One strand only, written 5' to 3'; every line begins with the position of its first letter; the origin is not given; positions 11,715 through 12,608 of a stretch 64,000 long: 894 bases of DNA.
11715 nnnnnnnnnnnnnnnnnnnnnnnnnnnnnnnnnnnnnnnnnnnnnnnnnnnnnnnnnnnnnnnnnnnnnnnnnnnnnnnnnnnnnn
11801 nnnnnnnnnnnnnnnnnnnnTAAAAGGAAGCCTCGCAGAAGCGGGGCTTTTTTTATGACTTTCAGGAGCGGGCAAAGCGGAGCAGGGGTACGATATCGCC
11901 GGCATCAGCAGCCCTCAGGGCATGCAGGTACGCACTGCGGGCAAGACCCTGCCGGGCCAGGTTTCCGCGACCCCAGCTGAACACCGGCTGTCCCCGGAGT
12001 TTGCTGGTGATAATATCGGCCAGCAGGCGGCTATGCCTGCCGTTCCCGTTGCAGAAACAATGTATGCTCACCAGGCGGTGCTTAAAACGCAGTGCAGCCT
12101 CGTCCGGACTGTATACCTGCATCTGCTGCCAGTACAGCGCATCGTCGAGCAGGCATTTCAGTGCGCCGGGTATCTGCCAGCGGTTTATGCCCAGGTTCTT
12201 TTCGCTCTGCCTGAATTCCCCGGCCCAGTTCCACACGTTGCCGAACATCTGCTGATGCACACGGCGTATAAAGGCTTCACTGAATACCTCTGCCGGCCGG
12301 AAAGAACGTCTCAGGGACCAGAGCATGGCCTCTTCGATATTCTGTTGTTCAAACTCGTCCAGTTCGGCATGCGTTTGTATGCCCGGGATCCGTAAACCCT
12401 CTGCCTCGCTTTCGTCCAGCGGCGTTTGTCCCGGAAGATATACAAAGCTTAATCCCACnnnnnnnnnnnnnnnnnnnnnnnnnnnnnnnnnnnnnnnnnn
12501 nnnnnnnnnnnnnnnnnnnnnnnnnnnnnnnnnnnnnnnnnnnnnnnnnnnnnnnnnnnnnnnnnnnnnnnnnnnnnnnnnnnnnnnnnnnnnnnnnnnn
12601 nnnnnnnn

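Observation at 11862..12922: Fic-domain / HTH two-gene module of the 'mobile mystery protein B/A' type in an otherwise housekeeping context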

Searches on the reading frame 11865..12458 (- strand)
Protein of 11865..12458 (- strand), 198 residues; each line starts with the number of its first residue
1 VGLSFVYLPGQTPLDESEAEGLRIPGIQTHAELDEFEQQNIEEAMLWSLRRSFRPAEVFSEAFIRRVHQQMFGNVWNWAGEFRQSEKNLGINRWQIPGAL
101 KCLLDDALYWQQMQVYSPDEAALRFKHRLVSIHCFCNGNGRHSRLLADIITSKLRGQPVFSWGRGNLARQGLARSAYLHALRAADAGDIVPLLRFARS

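Call 3: search_protein_families(library=ncbifam, proteins=[window:11865-12458:-], max_evalue=0.01)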
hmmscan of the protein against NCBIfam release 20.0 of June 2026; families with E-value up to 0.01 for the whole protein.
window:11865-12458:- (198 aa): 3 families
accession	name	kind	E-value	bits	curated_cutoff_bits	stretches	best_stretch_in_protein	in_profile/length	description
TIGR02613.1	mob_myst_B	hypoth_equivalog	1.2e-70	237.3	124.4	1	12-197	2-186/186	mobile mystery protein B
NF046029.1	ProtAdlyltaseNmFic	equivalog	2.6e-05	24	230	1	55-163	23-126/177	protein adenylyltransferase Fic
NF045983.1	ProtAdnltaseVbhT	equivalog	0.0018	17.4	800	1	59-144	54-146/419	type II toxin-antitoxin system protein adenylyltransferase VbhT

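Call 4: search_protein_families(library=pfam, proteins=[window:11865-12458:-], max_evalue=0.01)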
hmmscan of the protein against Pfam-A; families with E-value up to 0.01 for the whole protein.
window:11865-12458:- (198 aa): 1 family
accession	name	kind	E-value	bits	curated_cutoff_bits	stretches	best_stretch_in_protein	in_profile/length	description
PF02661.23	Fic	-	9.1e-11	42.9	24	1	59-149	2-91/93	Fic/DOC family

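Call 5: search_solved_structures(query=window:11865-12458:-, max_evalue=0.01, show_alignments=3)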
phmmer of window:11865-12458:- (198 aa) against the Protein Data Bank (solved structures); distinct sequences matched with E-value up to 0.01: 23.
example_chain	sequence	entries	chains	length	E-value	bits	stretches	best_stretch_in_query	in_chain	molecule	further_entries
9yz5_A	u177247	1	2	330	1.4e-08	38.1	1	64-196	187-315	Protein adenylyltransferase FICD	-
4u0s_A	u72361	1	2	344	1.6e-08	37.9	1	64-196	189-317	Adenosine monophosphate-protein transferase FICD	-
6i7i_A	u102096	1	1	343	1.6e-08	37.9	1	64-196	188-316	Adenosine monophosphate-protein transferase FICD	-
6i7j_A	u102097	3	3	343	1.6e-08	37.9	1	64-196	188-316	Adenosine monophosphate-protein transferase FICD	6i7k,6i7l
6i7h_A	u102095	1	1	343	1.6e-08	37.9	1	64-196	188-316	Adenosine monophosphate-protein transferase FICD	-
6i7g_A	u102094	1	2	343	1.7e-08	37.9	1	64-196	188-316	Adenosine monophosphate-protein transferase FICD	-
4u04_A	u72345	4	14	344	1.7e-08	37.9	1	64-196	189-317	Adenosine monophosphate-protein transferase FICD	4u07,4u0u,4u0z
6zmd_B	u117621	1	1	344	4.1e-08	36.6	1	64-196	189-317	Protein adenylyltransferase FICD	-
5cgl_A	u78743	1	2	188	1.1e-07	35.2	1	39-186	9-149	Adenosine monophosphate-protein transferase NmFic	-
3se5_A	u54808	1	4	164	1.3e-07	34.9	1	39-186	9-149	Cell filamentation protein Fic-related protein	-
3s6a_A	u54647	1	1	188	2.1e-07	34.3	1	39-186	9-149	Cell filamentation protein Fic-related protein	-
3sn9_A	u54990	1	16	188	2.1e-07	34.3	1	39-186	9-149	Cell filamentation protein Fic-related protein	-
3zlm_A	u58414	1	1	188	2.1e-07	34.3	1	39-186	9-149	ADENOSINE MONOPHOSPHATE-PROTEIN TRANSFERASE NMFIC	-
5cmt_A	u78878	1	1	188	2.1e-07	34.3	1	39-185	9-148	Adenosine monophosphate-protein transferase NmFic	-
5ckl_A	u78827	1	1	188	2.1e-07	34.3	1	39-185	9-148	Adenosine monophosphate-protein transferase NmFic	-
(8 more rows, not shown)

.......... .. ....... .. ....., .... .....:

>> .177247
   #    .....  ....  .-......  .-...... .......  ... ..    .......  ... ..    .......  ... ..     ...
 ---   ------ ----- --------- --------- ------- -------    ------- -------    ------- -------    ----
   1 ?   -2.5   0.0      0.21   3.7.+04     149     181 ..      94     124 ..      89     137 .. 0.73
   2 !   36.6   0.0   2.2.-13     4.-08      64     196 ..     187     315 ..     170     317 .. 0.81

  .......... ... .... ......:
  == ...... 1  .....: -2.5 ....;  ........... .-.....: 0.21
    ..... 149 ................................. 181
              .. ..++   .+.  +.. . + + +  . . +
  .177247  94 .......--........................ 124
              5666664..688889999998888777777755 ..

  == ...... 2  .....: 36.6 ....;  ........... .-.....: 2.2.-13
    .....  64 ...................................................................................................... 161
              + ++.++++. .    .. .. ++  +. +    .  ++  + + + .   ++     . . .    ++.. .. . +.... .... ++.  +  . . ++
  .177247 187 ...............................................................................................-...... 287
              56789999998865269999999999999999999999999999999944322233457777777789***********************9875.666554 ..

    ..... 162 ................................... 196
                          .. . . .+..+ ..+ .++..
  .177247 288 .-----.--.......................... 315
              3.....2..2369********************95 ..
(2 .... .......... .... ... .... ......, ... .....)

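Call 7: search_protein_families(library=padloc, proteins=[window:11865-12458:-], max_evalue=0.1)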
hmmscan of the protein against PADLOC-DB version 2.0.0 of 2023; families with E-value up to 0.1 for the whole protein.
window:11865-12458:- (198 aa): 9 families
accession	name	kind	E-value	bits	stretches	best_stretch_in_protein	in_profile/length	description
PDLC04839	PDC-S04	-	2.6e-20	71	1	26-195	27-197/205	-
PDLC04838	PDC-S04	-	7e-14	50.1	1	26-153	32-164/209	-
PDLC03963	SoFic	-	6.1e-07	27.1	1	34-147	89-208/361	-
PDLC04842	PDC-S04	-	1.9e-05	22.5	1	50-162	33-140/202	-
PDLC04841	PDC-S04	-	3.8e-05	21.5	1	61-163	142-239/292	-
PDLC04840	PDC-S04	-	9.2e-05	20.3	1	36-159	52-182/227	-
PDLC04836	PDC-S04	-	0.00077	16.7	1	60-146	90-182/244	-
PDLC04483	PDC-M16B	-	0.014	12.1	1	61-121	252-310/537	-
PDLC04837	PDC-S04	-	0.028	11.7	1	62-146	88-178/234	-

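Call 8: search_protein_families(library=phrogs, proteins=[window:11865-12458:-], max_evalue=0.01)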
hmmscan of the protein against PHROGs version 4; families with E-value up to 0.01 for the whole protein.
window:11865-12458:- (198 aa): 5 families
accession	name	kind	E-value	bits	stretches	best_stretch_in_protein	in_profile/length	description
phrog_12747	-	unknown function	2.9e-09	37.8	1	24-150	22-155/211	-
phrog_11900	-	unknown function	2.3e-07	31.6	1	34-148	51-172/230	-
phrog_23170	-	unknown function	7e-06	26.8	1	57-184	40-172/191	-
phrog_5978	-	unknown function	1.7e-05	25.1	1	125-162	192-231/364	-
phrog_10690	-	unknown function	0.00022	21.3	1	56-154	194-301/346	-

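Call 12: find_homologous_proteins(query=window:11865-12458:-, max_evalue=0.00001)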
Query window:11865-12458:- (198 aa): 5902 proteins with E <= 0.00001 among 6044 candidates; the best 120 are listed.
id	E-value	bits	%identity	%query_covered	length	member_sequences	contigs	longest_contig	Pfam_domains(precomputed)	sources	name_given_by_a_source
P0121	2.7e-131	453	100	100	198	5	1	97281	PF02661.24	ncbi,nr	ncbi:MAG: mobile mystery protein B [Bacteroidia bacterium]|nr:mobile mystery protein B [Bacteroidia 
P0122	7.5e-116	403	90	100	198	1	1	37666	PF02661.24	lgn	-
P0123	3.0e-113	395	86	100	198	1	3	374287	PF02661.24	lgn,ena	-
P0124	7.1e-113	393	86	100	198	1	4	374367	PF02661.24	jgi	-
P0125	4.9e-86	306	66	100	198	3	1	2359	PF02661.24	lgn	-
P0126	6.7e-86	305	66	100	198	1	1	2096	PF02661.24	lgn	-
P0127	1.6e-83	298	66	100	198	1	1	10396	PF02661.24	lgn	-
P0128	1.6e-83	297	65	100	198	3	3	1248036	PF02661.24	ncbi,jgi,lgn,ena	-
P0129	4.4e-83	296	66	100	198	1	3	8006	PF02661.24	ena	-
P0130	4.4e-83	296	64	100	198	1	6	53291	PF02661.24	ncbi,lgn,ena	-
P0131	1.2e-82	295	62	100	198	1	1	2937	PF02661.24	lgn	-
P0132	2.1e-82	294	61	100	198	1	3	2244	PF02661.24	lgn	-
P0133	2.9e-82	293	65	100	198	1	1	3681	PF02661.24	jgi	jgi:Fic-DOC domain mobile mystery protein B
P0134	3.6e-82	293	63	100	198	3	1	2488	PF02661.24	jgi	jgi:Fic-DOC domain mobile mystery protein B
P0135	4.4e-82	293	64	100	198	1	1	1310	PF02661.24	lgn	-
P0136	5.5e-82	293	65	100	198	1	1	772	PF02661.24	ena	-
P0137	5.7e-82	292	64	100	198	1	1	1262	PF02661.24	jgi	jgi:Fic-DOC domain mobile mystery protein B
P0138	5.9e-82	292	63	100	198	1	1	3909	PF02661.24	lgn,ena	-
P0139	7.9e-82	292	63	100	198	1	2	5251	PF02661.24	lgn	-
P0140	1.0e-81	292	62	100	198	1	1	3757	PF02661.24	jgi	jgi:Fic-DOC domain mobile mystery protein B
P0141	1.1e-81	292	62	100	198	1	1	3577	PF02661.24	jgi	jgi:Fic-DOC domain mobile mystery protein B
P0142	1.1e-81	292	61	100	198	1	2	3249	PF02661.24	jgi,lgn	-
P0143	1.5e-81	291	64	100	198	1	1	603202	PF02661.24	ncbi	-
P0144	1.9e-81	291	63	100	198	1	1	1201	PF02661.24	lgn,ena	-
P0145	2.1e-81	291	63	100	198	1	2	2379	PF02661.24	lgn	-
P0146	2.4e-81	290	62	100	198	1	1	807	PF02661.24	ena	-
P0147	2.7e-81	290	63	100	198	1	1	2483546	PF02661.24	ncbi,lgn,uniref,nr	ncbi:mobile mystery protein B [Dinghuibacter silviterrae]|uniref:Fic-DOC domain mobile mystery prote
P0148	2.9e-81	290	63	100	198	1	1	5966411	PF02661.24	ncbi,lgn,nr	ncbi:MAG: mobile mystery protein B [Sphingobacteriales bacterium]|nr:MAG: mobile mystery protein B [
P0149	3.4e-81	290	62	100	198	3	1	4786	PF02661.24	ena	-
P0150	5.2e-81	289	64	100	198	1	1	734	PF02661.24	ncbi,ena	-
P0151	5.3e-81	289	63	100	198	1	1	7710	PF02661.24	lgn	-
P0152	5.4e-81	289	65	99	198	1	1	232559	PF02661.24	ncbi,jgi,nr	ncbi:MAG: mobile mystery protein [Flavipsychrobacter sp.]|jgi:Fic-DOC domain mobile mystery protein 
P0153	5.6e-81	289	63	100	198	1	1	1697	PF02661.24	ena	-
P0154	5.7e-81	289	64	100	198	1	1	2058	PF02661.24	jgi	jgi:Fic-DOC domain mobile mystery protein B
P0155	6.7e-81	289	62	100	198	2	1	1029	PF02661.24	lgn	-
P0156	7.2e-81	289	64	100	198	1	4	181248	PF02661.24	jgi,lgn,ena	jgi:Fic-DOC domain mobile mystery protein B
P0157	7.6e-81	289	62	100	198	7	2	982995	PF02661.24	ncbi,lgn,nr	ncbi:MAG: hypothetical protein FMNOHCHN_00815 [Ignavibacteriaceae bacterium]|nr:hypothetical protein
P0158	7.7e-81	289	64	100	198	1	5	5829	PF02661.24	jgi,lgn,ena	jgi:Fic-DOC domain mobile mystery protein B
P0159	9.6e-81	288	62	100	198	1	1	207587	PF02661.24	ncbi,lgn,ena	-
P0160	9.6e-81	288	64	100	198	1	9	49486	PF02661.24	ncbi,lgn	-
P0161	9.8e-81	288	63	100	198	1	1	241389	PF02661.24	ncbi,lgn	-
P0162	9.8e-81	288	61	100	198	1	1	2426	PF02661.24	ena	-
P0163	1.0e-80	288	63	100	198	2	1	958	PF02661.24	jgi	jgi:Fic-DOC domain mobile mystery protein B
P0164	1.0e-80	288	65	100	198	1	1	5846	PF02661.24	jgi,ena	-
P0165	1.0e-80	288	63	100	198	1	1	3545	PF02661.24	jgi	jgi:Fic-DOC domain mobile mystery protein B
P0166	1.1e-80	288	64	100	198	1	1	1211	PF02661.24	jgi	jgi:Fic-DOC domain mobile mystery protein B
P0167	1.1e-80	288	64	100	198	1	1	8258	PF02661.24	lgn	-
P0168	1.3e-80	288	64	100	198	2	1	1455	PF02661.24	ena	-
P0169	1.4e-80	288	63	100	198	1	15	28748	PF02661.24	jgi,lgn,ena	-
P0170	1.4e-80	288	62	100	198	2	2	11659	PF02661.24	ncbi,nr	ncbi:MAG: mobile mystery protein B [Bacteroidota bacterium]|nr:mobile mystery protein B [Bacteroidot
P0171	1.4e-80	288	62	100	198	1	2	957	PF02661.24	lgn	-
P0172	1.5e-80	288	64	100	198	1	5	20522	PF02661.24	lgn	-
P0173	1.5e-80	288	62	100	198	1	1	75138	PF02661.24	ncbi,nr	ncbi:MAG: mobile mystery protein B [Chitinophagaceae bacterium]|nr:MAG: mobile mystery protein B [Ch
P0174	1.5e-80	288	63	100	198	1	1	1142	PF02661.24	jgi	jgi:Fic-DOC domain mobile mystery protein B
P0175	1.5e-80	288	63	100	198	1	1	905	PF02661.24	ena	-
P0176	1.5e-80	288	62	99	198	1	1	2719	PF02661.24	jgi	jgi:Fic-DOC domain mobile mystery protein B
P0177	1.5e-80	288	62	99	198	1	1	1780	PF02661.24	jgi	jgi:Fic-DOC domain mobile mystery protein B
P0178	1.6e-80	288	65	99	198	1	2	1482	PF02661.24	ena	-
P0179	1.6e-80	288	64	100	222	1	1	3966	PF02661.24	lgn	-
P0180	1.8e-80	288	63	99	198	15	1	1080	PF02661.24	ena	-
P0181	1.8e-80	288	63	100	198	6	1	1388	PF02661.24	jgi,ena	-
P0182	1.9e-80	288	63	100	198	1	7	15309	PF02661.24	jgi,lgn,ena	jgi:Fic-DOC domain mobile mystery protein B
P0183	2.0e-80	287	61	100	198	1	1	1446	PF02661.24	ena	-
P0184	2.0e-80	287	66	100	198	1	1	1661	PF02661.24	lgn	-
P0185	2.0e-80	287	64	100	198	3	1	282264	PF02661.24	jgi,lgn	jgi:Fic-DOC domain mobile mystery protein B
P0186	2.0e-80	287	64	100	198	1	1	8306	PF02661.24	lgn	-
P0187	2.0e-80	287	63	100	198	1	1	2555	PF02661.24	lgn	-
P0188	2.4e-80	287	61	100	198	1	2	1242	PF02661.24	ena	-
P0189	2.5e-80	287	63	100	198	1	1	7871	PF02661.24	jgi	-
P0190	2.6e-80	287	63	99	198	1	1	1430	PF02661.24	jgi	jgi:Fic-DOC domain mobile mystery protein B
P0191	2.6e-80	287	64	100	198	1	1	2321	PF02661.24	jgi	jgi:Fic-DOC domain mobile mystery protein B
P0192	2.8e-80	287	62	100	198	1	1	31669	PF02661.24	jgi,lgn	-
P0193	2.8e-80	287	63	100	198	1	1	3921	PF02661.24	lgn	-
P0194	3.2e-80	287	62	99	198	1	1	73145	PF02661.24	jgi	jgi:Fic-DOC domain mobile mystery protein B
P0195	3.5e-80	287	63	100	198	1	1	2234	PF02661.24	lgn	-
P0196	3.5e-80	287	62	100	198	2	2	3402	PF02661.24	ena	-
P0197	3.6e-80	287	63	100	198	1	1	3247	PF02661.24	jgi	jgi:Fic-DOC domain mobile mystery protein B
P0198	3.6e-80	287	63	100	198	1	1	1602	PF02661.24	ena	-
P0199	3.7e-80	287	64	100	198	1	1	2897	PF02661.24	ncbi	ncbi:MAG: mobile mystery protein B [Daejeonella sp.]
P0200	4.8e-80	286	64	100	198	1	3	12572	PF02661.24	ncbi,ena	-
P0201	4.9e-80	286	61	100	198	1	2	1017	PF02661.24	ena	-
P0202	5.0e-80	286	62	100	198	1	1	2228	PF02661.24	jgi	-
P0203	5.2e-80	286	62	100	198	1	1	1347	PF02661.24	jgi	jgi:Fic-DOC domain mobile mystery protein B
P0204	5.3e-80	286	64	100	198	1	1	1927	PF02661.24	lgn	-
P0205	5.9e-80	286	62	100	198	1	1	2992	PF02661.24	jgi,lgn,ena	-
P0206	6.7e-80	286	62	100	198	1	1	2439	PF02661.24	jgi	jgi:Fic-DOC domain mobile mystery protein B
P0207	6.9e-80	286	63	100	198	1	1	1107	PF02661.24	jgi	jgi:Fic-DOC domain mobile mystery protein B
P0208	7.2e-80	286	62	100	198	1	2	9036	PF02661.24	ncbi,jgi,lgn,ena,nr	ncbi:MAG TPA: mobile mystery protein B [Puia sp.]|jgi:Fic-DOC domain mobile mystery protein B|nr:mob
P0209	7.2e-80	286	62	100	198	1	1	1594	PF02661.24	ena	-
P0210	7.2e-80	286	63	100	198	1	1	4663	PF02661.24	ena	-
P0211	7.4e-80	286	62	100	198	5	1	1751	PF02661.24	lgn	-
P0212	7.4e-80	286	63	100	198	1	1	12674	PF02661.24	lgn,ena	-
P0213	7.6e-80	286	64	100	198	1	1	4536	PF02661.24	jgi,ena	jgi:Fic-DOC domain mobile mystery protein B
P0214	7.8e-80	285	62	100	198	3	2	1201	PF02661.24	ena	-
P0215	9.4e-80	285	61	100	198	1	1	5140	PF02661.24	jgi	jgi:Fic-DOC domain mobile mystery protein B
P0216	9.6e-80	285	63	100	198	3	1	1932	PF02661.24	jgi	jgi:Fic-DOC domain mobile mystery protein B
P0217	9.9e-80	285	63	100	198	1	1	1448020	PF02661.24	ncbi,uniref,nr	ncbi:mobile mystery protein B [Deminuibacter soli]|uniref:Mobile mystery protein B n=1 Tax=Deminuiba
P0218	1.0e-79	285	61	100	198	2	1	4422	PF02661.24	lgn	-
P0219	1.1e-79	285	63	100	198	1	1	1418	PF02661.24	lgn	-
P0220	1.3e-79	285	62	100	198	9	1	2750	PF02661.24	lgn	-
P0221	1.3e-79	285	61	100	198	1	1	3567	PF02661.24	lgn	-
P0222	1.3e-79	285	61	100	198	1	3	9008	PF02661.24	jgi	jgi:Fic-DOC domain mobile mystery protein B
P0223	1.3e-79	285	64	100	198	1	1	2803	PF02661.24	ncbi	-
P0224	1.3e-79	285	63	100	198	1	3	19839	PF02661.24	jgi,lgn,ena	-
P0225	1.4e-79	285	62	100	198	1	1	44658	PF02661.24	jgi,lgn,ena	-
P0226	1.4e-79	285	63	100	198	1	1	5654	PF02661.24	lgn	-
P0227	1.4e-79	285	62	100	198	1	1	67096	PF02661.24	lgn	-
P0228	1.4e-79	285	61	100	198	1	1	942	PF02661.24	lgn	-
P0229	1.4e-79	285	63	100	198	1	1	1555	PF02661.24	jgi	jgi:Fic-DOC domain mobile mystery protein B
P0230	1.4e-79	285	62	100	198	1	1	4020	PF02661.24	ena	-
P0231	1.4e-79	285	65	100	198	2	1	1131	PF02661.24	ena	-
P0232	1.4e-79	285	65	100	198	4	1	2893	PF02661.24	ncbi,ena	-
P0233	1.5e-79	285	63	100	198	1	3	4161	PF02661.24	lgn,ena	-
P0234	1.7e-79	284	63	100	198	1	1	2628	PF02661.24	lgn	-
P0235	1.9e-79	284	61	100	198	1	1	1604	PF02661.24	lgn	-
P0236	1.9e-79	284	63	99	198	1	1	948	PF02661.24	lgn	-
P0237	1.9e-79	284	62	100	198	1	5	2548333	PF02661.24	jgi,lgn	jgi:Fic-DOC domain mobile mystery protein B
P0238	1.9e-79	284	62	100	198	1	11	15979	PF02661.24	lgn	-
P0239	2.0e-79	284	65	100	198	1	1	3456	PF02661.24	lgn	-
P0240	2.0e-79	284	59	100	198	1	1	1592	PF02661.24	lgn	-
